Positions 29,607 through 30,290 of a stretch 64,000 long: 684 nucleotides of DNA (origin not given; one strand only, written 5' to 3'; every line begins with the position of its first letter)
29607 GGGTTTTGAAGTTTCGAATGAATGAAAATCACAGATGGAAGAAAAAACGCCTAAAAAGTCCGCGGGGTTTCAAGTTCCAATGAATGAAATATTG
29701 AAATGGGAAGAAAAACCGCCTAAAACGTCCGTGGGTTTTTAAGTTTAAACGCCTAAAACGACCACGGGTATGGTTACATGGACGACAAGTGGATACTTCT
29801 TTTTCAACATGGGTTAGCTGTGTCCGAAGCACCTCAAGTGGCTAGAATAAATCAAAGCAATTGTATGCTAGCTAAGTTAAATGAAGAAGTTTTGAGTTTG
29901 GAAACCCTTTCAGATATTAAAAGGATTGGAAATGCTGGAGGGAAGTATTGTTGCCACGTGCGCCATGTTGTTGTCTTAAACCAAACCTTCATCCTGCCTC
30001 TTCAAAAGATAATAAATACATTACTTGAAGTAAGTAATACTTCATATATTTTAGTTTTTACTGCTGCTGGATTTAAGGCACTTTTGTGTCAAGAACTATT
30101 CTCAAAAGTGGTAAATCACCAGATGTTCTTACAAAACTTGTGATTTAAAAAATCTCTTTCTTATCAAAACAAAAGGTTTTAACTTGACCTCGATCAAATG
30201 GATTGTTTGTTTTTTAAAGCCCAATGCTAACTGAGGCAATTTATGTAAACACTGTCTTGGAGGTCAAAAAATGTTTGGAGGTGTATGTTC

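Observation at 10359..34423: PARP4 (vault PARP) ortholog reconstructed across 33 phase-consistent exons; the C-terminal MVP-binding region is not found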

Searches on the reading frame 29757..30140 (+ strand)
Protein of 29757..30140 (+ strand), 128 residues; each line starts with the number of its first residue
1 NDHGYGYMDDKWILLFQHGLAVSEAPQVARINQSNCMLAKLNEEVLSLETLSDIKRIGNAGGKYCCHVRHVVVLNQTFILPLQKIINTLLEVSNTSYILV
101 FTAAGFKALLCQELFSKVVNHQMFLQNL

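Call 52: search_protein_families(library=pfam, proteins=[window:29757-30140:+], max_evalue=0.01)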
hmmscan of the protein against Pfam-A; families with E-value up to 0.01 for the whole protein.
seq(128 aa): 0 families
